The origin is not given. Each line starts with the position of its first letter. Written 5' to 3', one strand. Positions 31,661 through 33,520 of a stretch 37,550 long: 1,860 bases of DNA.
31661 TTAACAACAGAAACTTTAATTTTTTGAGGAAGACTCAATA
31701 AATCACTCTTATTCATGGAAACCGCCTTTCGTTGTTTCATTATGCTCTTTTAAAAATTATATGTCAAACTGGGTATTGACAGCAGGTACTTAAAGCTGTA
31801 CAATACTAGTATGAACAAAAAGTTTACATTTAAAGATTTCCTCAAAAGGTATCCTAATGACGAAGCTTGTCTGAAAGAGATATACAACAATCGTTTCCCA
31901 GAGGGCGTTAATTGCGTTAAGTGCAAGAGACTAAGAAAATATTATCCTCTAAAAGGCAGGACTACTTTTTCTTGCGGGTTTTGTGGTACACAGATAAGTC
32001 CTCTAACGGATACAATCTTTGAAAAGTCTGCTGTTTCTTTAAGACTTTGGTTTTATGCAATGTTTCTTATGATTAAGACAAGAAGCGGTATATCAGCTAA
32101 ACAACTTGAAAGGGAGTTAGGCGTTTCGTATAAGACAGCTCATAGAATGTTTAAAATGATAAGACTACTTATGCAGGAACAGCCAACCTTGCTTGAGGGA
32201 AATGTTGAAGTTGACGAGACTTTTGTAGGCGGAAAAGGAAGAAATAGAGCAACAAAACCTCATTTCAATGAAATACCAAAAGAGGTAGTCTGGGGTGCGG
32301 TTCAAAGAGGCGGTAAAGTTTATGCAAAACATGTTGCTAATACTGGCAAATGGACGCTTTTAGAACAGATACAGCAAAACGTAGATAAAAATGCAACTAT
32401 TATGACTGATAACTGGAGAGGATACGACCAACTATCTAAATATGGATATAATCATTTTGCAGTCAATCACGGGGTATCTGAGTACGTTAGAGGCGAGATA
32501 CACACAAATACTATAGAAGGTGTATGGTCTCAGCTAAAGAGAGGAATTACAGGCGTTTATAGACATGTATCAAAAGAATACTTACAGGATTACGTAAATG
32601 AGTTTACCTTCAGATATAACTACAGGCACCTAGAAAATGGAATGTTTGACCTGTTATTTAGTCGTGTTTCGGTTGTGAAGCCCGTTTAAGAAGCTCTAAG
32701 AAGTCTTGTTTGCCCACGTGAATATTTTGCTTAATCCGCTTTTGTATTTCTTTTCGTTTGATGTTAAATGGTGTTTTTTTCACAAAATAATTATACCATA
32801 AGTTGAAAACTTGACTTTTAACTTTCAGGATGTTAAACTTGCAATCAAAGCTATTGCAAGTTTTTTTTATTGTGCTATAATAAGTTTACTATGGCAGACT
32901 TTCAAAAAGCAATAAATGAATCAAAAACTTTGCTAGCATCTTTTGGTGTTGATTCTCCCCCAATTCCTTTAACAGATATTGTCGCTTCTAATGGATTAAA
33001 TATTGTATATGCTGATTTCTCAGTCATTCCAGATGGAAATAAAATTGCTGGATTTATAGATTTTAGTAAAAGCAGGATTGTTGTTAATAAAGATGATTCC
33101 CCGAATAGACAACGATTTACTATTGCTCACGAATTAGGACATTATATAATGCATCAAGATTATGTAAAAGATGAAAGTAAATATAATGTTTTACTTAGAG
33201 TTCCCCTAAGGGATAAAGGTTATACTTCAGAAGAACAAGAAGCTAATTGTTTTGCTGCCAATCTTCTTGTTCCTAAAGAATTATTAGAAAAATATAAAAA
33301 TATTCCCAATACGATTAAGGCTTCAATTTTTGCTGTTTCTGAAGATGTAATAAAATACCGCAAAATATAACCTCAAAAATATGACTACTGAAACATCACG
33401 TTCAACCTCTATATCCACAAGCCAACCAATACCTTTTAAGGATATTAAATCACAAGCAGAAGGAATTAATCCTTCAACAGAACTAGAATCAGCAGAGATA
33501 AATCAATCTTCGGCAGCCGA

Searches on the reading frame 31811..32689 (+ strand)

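Call 12: search_protein_families(library=pfam, proteins=[window:31811-32689:+], max_evalue=0.01)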
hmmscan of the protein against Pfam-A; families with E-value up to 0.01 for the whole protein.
window:31811-32689:+ (292 aa): 3 families
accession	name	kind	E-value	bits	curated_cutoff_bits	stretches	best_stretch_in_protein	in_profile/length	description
PF12762.13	DDE_Tnp_IS1595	-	4.4e-42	144.1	27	1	128-270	2-153/153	ISXO2-like transposase domain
PF12760.12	Zn_ribbon_IS1595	-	4.5e-08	33.4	25.4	1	15-61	1-46/46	Transposase zinc-ribbon domain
PF08279.18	HTH_11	-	0.0054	17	25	0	85-115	7-37/55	HTH domain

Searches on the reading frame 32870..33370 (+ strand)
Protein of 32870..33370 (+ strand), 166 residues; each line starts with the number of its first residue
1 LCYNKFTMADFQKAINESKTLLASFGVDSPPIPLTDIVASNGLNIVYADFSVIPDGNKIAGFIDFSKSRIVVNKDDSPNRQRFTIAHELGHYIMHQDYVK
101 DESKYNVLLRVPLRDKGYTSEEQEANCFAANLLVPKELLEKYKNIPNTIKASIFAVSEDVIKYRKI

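Call 12: search_protein_families(library=pfam, proteins=[window:32870-33370:+], max_evalue=0.01)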
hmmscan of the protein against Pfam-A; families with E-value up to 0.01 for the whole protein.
window:32870-33370:+ (166 aa): 2 families
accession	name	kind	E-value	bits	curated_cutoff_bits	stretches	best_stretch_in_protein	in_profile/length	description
PF06114.19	Peptidase_M78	-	2.3e-17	63.4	22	1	67-164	28-121/123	IrrE N-terminal-like domain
PF20573.4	DUF6782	-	0.00092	19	27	1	59-105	68-114/241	Putative metallopeptidase family (DUF6782)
